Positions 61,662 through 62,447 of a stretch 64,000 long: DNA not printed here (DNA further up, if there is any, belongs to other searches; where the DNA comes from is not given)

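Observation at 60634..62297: Cargo operon: fused XRE-HTH/ImmA-IrrE metallopeptidase plus a tightly coupled 161-aa protein of no recognisable family. Candidate toxin-antitoxin-like or defence/regulatory module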

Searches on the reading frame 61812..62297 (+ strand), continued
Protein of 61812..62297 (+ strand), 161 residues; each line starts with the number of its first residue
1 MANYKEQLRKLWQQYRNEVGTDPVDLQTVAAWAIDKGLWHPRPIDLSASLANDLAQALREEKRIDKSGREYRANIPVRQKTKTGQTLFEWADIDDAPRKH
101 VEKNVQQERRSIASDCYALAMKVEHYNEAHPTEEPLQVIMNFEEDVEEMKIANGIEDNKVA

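Call 36: get_annotated_region(hit=H4, flank=5000)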
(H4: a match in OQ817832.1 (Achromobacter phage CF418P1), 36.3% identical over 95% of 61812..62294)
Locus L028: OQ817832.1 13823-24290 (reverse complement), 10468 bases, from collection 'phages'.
description: Achromobacter phage CF418P1, complete genome.
organism: Achromobacter phage CF418P1 (NCBI taxid 3043583)
taxonomy: Viruses; Duplodnaviria; Heunggongvirae; Uroviricota; Caudoviricetes
host: Achromobacter sp.; source: -; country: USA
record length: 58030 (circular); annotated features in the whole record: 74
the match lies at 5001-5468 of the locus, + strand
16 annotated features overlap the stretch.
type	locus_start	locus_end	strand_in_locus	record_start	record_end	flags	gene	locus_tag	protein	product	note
CDS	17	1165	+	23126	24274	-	-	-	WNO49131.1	integrase family protein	rasttk_feature_creation_tool=/opt/patric-common/ runtime/bin/phanotate version 1.5.0; ...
CDS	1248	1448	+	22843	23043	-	-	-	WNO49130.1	hypothetical protein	rasttk_feature_creation_tool=/opt/patric-common/ runtime/bin/phanotate version 1.5.0; ...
CDS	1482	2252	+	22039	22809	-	-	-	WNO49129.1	hypothetical protein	rasttk_feature_creation_tool=/opt/patric-common/ runtime/bin/phanotate version 1.5.0; ...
CDS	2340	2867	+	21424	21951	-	-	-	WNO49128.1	hypothetical protein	rasttk_feature_creation_tool=/opt/patric-common/ runtime/bin/phanotate version 1.5.0; ...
CDS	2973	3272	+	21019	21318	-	-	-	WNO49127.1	hypothetical protein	rasttk_feature_creation_tool=/opt/patric-common/ runtime/bin/phanotate version 1.5.0; ...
CDS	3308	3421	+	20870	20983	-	-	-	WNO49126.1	hypothetical protein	rasttk_feature_creation_tool=/opt/patric-common/ runtime/bin/phanotate version 1.5.0; ...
CDS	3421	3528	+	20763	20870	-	-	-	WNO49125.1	hypothetical protein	rasttk_feature_creation_tool=/opt/patric-common/ runtime/bin/phanotate version 1.5.0; ...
CDS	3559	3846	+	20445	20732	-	-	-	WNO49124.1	hypothetical protein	rasttk_feature_creation_tool=/opt/patric-common/ runtime/bin/phanotate version 1.5.0; ...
CDS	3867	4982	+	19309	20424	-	-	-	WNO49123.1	antitoxin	rasttk_feature_creation_tool=/opt/patric-common/ runtime/bin/phanotate version 1.5.0; ...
CDS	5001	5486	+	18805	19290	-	-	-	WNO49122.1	hypothetical protein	rasttk_feature_creation_tool=/opt/patric-common/ runtime/bin/phanotate version 1.5.0; ...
CDS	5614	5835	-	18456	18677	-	-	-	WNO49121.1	hypothetical protein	rasttk_feature_creation_tool=/opt/patric-common/ runtime/bin/phanotate version 1.5.0; ...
CDS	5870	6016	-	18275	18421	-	-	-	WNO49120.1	hypothetical protein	rasttk_feature_creation_tool=/opt/patric-common/ runtime/bin/phanotate version 1.5.0; ...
CDS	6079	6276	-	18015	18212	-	-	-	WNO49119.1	hypothetical protein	rasttk_feature_creation_tool=/opt/patric-common/ runtime/bin/phanotate version 1.5.0; ...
CDS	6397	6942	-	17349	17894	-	-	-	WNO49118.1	endopeptidase Rz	rasttk_feature_creation_tool=/opt/patric-common/ runtime/bin/phanotate version 1.5.0; ...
CDS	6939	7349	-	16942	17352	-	-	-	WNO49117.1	peptidoglycan hydrolase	rasttk_feature_creation_tool=/opt/patric-common/ runtime/bin/phanotate version 1.5.0; ...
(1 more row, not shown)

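Call 37: search_protein_families(library=padloc, proteins=[L026:3566-3862:+, L026:3876-4988:+, L026:5001-5486:+, L028:3559-3846:+, L028:3867-4982:+, L028:5001-5486:+, L027:3826-4998:+, L027:5001-5456:+, L027:2846-3736:-], max_evalue=1)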
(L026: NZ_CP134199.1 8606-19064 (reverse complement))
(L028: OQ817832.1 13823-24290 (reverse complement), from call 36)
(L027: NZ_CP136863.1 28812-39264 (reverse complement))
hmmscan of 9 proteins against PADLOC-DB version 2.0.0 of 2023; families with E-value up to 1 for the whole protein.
L026:3566-3862:+ (98 aa): 0 families

L026:3876-4988:+ (370 aa): 4 families
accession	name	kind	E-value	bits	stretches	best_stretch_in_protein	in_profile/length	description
PDLC03982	PD-Lambda-2_B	-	1.6e-45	154.1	1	15-349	63-387/402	-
PDLC04775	PDC-M69A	-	0.00017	20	1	13-76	9-72/113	-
PDLC04142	capH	-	0.00074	18.5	1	13-72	8-67/103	capH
PDLC03948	RmrA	-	0.0089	12.9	1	13-74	10-71/397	-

L026:5001-5486:+ (161 aa): 1 family
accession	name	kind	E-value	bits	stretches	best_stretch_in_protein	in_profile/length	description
PDLC01826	CARF2--CARF_HEPN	-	0.015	12.5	1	7-110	274-373/393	-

L028:3559-3846:+ (95 aa): 0 families

L028:3867-4982:+ (371 aa): 11 families
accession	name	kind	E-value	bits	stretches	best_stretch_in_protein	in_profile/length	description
PDLC03982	PD-Lambda-2_B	-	4.2e-49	165.9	1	11-355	60-394/402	-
PDLC04759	PDC-M64B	-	0.00068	17.7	1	15-82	31-99/135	-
PDLC04775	PDC-M69A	-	0.0012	17.3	1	12-54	9-51/113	-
PDLC00196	HamA2|HamA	-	0.0015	16.1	1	266-320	42-94/315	DUF1837 domain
PDLC04757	PDC-M64B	-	0.0016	16.4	1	16-64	35-83/128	-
PDLC03949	RmrA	-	0.0028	14.6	1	21-72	13-64/363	-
PDLC00163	HamA1|HamA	-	0.006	14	1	266-322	42-96/314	DUF1837 domain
PDLC03948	RmrA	-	0.012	12.5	1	12-73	10-71/397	-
PDLC01834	CARF2--CARF_HEPN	-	0.015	12.1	1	70-189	189-298/404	-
PDLC04142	capH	-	0.019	14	1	12-84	8-72/103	capH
PDLC04760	PDC-M64C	-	0.038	12.4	1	16-63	32-79/93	-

L028:5001-5486:+ (161 aa): 0 families

L027:3826-4998:+ (390 aa): 1 family
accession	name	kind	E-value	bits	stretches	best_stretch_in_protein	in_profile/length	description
PDLC03982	PD-Lambda-2_B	-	4.1e-40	136.3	1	28-364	67-387/402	-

L027:5001-5456:+ (151 aa): 0 families

L027:2846-3736:- (296 aa): 1 family
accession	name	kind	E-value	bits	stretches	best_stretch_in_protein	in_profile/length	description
PDLC01848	CARF3--CARF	-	0.022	12.4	1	6-40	136-170/197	-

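Call 46: find_homologous_proteins(query=A2, max_evalue=0.00001)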
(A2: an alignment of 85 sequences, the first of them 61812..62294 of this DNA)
Query A2 (85 sequences) (161 aa, profile of the alignment): 192 proteins with E <= 0.00001 among 1472 candidates; the best 120 are listed.
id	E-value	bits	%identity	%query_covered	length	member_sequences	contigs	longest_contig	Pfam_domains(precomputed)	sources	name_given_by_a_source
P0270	2.7e-63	230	53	98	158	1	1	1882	-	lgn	-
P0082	2.2e-59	218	71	100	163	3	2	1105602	-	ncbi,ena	-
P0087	5.7e-59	216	72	98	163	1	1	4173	-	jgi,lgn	jgi:hypothetical protein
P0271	7.5e-59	216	37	94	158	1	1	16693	-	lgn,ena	-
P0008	2.1e-58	215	80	98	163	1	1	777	-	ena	-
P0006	5.1e-58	213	79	100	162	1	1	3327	-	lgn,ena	-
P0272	5.8e-58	213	42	91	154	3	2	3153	-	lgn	-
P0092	7.7e-58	213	69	100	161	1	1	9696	-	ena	-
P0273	8.6e-58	213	50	100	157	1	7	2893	-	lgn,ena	-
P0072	8.7e-58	213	74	95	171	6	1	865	-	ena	-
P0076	9.7e-58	212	71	100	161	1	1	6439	-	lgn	-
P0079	1.1e-57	212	70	100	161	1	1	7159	-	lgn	-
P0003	1.6e-57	212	82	100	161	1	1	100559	-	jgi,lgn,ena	-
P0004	1.9e-57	211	82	98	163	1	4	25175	-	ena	-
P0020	2.1e-57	211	79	96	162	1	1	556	-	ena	-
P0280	7.9e-57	209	32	100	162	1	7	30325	-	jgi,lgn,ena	jgi:hypothetical protein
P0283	1.2e-56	209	31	100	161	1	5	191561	-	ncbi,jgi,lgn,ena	jgi:hypothetical protein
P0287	2.4e-56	208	31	100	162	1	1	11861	-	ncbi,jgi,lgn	ncbi:MAG TPA: hypothetical protein VGG45_11010 [Terracidiphilus sp.]|jgi:hypothetical protein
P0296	4.5e-54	200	30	100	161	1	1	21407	-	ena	-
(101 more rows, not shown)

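Call 47: find_encoding_contigs(protein=P0283, flank=4000, max_places=3)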
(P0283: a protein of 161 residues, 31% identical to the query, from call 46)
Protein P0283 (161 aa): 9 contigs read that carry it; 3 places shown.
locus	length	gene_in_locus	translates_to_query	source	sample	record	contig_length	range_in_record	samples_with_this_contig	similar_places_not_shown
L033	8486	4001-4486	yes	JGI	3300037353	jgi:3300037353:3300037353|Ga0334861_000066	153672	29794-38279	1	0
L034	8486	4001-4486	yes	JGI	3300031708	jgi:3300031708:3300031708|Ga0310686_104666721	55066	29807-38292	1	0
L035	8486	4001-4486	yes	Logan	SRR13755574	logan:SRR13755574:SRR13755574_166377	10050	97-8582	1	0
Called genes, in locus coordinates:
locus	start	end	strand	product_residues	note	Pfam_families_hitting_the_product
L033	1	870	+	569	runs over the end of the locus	PF07642:BBP2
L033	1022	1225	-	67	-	-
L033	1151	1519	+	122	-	-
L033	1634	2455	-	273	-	PF03400:DDE_Tnp_IS1 (faint)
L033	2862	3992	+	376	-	PF01381:HTH_3, PF06114:Peptidase_M78 (weak)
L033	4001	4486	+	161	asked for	-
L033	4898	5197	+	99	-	PF13499:EF-hand_7 (faint), PF00036:EF-hand_1 (faint), PF13202:EF-hand_5 (faint), PF13405:EF-hand_6 (faint)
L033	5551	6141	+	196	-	PF07638:Sigma70_ECF, PF08281:Sigma70_r4_2 (weak)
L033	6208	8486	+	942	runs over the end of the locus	PF00069:Pkinase, PF07714:PK_Tyr_Ser-Thr, PF03109:ABC1 (faint), PF13428:TPR_14 (faint), PF07719:TPR_2 (faint)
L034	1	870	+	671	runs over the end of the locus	PF07642:BBP2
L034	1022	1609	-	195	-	-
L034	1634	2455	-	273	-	PF03400:DDE_Tnp_IS1 (faint)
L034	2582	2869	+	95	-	PF05015:HigB-like_toxin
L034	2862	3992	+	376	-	PF01381:HTH_3, PF06114:Peptidase_M78 (weak)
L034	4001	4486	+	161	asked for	-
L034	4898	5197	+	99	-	PF13499:EF-hand_7 (faint), PF00036:EF-hand_1 (faint), PF13202:EF-hand_5 (faint), PF13405:EF-hand_6 (faint)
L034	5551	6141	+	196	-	PF07638:Sigma70_ECF, PF08281:Sigma70_r4_2 (weak)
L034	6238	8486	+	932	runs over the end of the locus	PF00069:Pkinase, PF07714:PK_Tyr_Ser-Thr, PF03109:ABC1 (faint), PF07719:TPR_2 (faint), PF13428:TPR_14 (faint)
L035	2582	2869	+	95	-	PF05015:HigB-like_toxin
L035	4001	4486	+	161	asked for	-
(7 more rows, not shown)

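Call 48: find_encoding_contigs(protein=P0280, flank=4000, max_places=3)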
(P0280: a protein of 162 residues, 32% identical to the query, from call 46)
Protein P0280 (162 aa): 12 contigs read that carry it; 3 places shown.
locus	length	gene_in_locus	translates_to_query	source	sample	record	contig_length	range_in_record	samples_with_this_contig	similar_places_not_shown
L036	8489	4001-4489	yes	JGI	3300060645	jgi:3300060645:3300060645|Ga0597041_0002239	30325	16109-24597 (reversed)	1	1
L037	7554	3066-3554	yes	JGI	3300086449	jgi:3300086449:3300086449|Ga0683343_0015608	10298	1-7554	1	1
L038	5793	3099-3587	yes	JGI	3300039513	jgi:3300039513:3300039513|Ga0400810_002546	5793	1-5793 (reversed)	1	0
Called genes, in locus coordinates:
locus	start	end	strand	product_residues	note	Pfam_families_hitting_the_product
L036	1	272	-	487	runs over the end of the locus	PF03929:PepSY_TM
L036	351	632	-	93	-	-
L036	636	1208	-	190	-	PF20042:DUF6444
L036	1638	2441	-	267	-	PF03400:DDE_Tnp_IS1 (faint)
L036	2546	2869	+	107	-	PF05015:HigB-like_toxin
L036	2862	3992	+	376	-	PF01381:HTH_3, PF06114:Peptidase_M78 (weak)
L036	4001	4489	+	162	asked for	-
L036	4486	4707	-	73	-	-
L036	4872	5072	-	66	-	-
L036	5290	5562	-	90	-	PF13493:DUF4118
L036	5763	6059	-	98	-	-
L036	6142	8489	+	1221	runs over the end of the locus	PF13620:CarboxypepD_reg, PF13715:CarbopepD_reg_2 (weak), PF25183:OMP_b-brl_4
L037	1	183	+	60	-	?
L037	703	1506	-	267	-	PF03400:DDE_Tnp_IS1 (faint)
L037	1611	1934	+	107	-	PF05015:HigB-like_toxin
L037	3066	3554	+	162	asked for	-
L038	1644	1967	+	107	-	PF05015:HigB-like_toxin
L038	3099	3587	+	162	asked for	-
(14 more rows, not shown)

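Call 49: find_encoding_contigs(protein=P0271, flank=4000, max_places=3)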
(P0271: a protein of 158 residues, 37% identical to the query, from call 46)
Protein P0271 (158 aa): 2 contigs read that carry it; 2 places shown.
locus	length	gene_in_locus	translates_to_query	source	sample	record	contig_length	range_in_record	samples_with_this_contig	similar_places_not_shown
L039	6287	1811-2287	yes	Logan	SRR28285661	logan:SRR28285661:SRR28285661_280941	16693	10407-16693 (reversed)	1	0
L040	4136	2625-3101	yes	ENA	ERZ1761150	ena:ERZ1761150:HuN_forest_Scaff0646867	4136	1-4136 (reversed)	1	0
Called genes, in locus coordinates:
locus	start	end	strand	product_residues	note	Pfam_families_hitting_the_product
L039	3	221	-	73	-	?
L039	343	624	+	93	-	PF05015:HigB-like_toxin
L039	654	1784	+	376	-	PF01381:HTH_3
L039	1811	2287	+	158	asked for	-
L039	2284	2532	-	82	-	-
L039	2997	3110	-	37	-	-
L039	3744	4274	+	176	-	PF20586:DUF6788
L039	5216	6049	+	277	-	-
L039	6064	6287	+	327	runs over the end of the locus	PF05762:VWA_CoxE, PF00092:VWA, PF13519:VWA_2, PF13768:VWA_3 (weak)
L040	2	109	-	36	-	?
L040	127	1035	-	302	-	PF13610:DDE_Tnp_IS240 (weak)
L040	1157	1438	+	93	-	PF05015:HigB-like_toxin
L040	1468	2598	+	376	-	PF01381:HTH_3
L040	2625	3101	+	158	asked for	-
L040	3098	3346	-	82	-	-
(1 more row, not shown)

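Call 50: find_encoding_contigs(protein=P0296, flank=4000, max_places=3)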
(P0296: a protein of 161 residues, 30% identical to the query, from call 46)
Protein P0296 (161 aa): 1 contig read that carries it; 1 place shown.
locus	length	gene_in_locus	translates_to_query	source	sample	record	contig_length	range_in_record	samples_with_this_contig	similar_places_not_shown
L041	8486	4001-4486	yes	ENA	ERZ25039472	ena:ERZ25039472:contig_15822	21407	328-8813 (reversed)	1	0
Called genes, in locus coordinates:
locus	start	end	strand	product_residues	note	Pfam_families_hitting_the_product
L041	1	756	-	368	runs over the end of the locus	PF01073:3Beta_HSD, PF01370:Epimerase, PF04321:RmlD_sub_bind (weak), PF07993:NAD_binding_4, PF13460:NAD_binding_10 (weak)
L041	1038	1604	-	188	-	PF00574:CLP_protease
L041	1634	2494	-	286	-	PF03400:DDE_Tnp_IS1 (faint)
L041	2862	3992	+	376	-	PF01381:HTH_3, PF06114:Peptidase_M78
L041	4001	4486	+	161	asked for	-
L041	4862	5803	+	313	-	PF01063:Aminotran_4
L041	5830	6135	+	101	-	-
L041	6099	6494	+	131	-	PF07927:HicA_toxin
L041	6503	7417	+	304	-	PF01180:DHO_dh, PF00977:His_biosynth (weak)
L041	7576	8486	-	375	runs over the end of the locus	PF13808:DDE_Tnp_1_assoc, PF01609:DDE_Tnp_1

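Call 67: list_cluster_members(proteins=[window:61812-62294:+, window:60686-61795:+, window:59668-60561:-])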
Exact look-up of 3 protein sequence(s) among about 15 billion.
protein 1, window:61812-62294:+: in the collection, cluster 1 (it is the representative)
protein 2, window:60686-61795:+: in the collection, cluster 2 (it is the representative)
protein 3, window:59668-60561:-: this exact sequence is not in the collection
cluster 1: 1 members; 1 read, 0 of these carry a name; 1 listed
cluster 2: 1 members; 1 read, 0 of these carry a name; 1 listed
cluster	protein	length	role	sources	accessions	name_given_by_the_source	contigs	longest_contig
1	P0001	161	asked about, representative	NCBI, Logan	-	-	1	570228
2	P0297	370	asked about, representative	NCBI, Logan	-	-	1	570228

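Call 69: fold_search(model_id=the predicted structure, library=viral)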
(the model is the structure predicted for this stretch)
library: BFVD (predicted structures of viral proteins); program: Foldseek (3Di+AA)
matches with E <= 10: 654; with E <= 0.001: 0
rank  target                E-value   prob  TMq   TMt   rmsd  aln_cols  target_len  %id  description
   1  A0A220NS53            5.4e-03  0.72  0.28  0.21  17.3       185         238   16  (no name in the UniProt tables at hand)
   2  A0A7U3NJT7            5.2e-02  0.98  0.35  0.43   5.1        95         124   16  Putative transcriptional regulator [Bacillus phage Kirov]
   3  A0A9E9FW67            1.4e-01  0.60  0.31  0.38  13.0       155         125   11  (no name in the UniProt tables at hand)
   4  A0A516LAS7            1.5e-01  0.25  0.21  0.30   8.8       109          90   14  (no name in the UniProt tables at hand)
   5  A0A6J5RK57            1.6e-01  0.80  0.30  0.40   6.5       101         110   16  Helix-turn-helix domain containing protein [uncultured Caudovirales phage]
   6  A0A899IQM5            1.6e-01  0.57  0.28  0.28   8.7       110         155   13  (no name in the UniProt tables at hand)
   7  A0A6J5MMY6            1.7e-01  0.96  0.35  0.10   3.9        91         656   11  Primase, C-terminal 2 [uncultured Caudovirales phage]
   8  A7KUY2                1.7e-01  0.60  0.32  0.35  14.6       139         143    6  (no name in the UniProt tables at hand)
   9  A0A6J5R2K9            1.9e-01  0.30  0.29  0.19  19.1       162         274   10  Uncharacterized protein [uncultured Caudovirales phage]
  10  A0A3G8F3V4            2.2e-01  0.47  0.27  0.36   6.3       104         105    8  Uncharacterized protein [Proteus phage Mydo]
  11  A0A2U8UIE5            2.2e-01  0.15  0.13  0.22  16.5       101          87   13  (no name in the UniProt tables at hand)
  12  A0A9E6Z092            2.3e-01  0.15  0.25  0.24  18.3       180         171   11  (no name in the UniProt tables at hand)
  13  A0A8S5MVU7            2.5e-01  0.16  0.14  0.23  14.7        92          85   13  DUF5405 domain-containing protein [Siphoviridae sp. ctsBB38]
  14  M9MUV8                2.6e-01  0.38  0.31  0.27  20.9       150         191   14  (no name in the UniProt tables at hand)
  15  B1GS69                2.8e-01  0.28  0.26  0.27  13.3       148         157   10  Hypothetical phage protein [Salmonella phage Vi II-E1]
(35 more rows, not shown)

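Call 70: find_encoding_contigs(protein=P0287, flank=4000, max_places=2)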
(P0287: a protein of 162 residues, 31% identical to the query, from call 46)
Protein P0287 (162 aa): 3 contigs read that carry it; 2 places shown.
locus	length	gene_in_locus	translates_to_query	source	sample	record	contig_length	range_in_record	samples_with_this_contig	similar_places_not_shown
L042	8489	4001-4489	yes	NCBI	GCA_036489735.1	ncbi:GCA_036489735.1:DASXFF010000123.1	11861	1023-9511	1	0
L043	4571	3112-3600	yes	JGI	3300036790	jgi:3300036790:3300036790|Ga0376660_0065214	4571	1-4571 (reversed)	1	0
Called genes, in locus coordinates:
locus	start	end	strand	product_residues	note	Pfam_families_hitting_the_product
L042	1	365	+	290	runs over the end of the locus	PF13432:TPR_16 (faint), PF07719:TPR_2 (faint), PF13176:TPR_7 (faint), PF13181:TPR_8 (faint), PF13374:TPR_10 (faint), PF13414:TPR_11 (faint), PF13424:TPR_12 (weak), PF00515:TPR_1 (weak), +3 more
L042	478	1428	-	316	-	PF01545:Cation_efflux, PF16916:ZT_dimer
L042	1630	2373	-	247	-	PF03400:DDE_Tnp_IS1 (faint)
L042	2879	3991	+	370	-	PF01381:HTH_3, PF13560:HTH_31 (weak), PF06114:Peptidase_M78 (weak)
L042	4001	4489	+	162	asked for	-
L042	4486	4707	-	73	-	-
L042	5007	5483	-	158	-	-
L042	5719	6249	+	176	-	PF00227:Proteasome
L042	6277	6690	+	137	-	-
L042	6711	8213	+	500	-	PF00004:AAA (weak), PF07728:AAA_5 (weak), PF07724:AAA_2, PF00004:AAA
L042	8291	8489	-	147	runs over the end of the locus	PF12802:MarR_2 (weak), PF01047:MarR (weak)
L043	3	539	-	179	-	?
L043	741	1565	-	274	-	PF03400:DDE_Tnp_IS1 (faint)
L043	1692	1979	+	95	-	PF05015:HigB-like_toxin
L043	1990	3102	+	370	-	PF01381:HTH_3, PF13560:HTH_31 (weak), PF06114:Peptidase_M78 (weak)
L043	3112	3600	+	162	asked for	-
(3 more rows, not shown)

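Call 71: find_encoding_contigs(protein=P0269, flank=4000, max_places=3)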
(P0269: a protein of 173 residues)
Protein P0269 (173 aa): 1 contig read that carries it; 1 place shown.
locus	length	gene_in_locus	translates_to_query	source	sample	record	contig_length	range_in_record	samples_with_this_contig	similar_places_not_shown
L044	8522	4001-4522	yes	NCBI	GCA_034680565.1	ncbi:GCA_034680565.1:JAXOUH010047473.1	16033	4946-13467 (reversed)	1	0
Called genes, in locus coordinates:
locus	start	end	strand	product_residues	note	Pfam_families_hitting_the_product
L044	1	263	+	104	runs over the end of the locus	-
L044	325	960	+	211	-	-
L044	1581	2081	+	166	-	-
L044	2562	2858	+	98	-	PF05015:HigB-like_toxin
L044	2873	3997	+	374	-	PF01381:HTH_3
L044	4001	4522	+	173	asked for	-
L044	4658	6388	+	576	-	-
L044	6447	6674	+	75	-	-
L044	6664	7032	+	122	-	-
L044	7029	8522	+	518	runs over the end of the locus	PF13148:DUF3987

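Call 72: find_encoding_contigs(protein=P0210, flank=3500, max_places=2)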
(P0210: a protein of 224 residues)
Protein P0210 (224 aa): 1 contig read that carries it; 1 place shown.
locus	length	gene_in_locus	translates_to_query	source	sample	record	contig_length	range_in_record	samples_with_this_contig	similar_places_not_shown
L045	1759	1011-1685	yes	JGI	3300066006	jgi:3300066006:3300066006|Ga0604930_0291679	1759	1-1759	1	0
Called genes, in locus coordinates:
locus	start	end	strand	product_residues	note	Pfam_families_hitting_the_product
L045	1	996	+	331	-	?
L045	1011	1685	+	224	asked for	-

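Call 73: find_encoding_contigs(protein=P0250, flank=3500, max_places=2)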
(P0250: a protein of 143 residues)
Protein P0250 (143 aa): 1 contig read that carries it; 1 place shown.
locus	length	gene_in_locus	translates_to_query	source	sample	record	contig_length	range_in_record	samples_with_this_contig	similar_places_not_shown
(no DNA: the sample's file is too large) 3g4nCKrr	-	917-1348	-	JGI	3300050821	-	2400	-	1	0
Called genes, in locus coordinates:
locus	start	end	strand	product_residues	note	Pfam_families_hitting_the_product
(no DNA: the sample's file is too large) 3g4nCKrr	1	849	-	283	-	?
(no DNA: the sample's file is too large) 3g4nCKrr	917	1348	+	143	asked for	-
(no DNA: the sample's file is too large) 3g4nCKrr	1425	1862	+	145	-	-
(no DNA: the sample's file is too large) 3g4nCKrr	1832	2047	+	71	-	-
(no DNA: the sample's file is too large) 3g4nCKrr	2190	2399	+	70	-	?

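Call 74: find_encoding_contigs(protein=P0163, flank=3500, max_places=2)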
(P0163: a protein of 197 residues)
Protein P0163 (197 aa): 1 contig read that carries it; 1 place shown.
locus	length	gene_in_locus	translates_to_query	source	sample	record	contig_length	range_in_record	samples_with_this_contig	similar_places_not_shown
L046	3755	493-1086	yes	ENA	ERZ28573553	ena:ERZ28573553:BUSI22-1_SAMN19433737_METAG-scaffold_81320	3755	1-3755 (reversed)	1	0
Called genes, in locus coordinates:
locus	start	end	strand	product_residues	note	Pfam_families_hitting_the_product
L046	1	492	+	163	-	?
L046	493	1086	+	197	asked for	-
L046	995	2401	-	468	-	PF03109:ABC1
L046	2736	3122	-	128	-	-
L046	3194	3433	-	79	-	-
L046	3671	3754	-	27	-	?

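Call 75: find_encoding_contigs(protein=P0230, flank=3500, max_places=2)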
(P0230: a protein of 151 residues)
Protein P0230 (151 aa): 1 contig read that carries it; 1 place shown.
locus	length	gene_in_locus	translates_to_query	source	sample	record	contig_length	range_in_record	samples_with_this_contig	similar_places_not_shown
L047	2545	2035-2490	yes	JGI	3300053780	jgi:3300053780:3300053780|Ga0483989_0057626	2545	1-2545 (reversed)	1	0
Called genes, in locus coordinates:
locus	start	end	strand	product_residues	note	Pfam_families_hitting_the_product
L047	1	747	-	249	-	?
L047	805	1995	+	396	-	-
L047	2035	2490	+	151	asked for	-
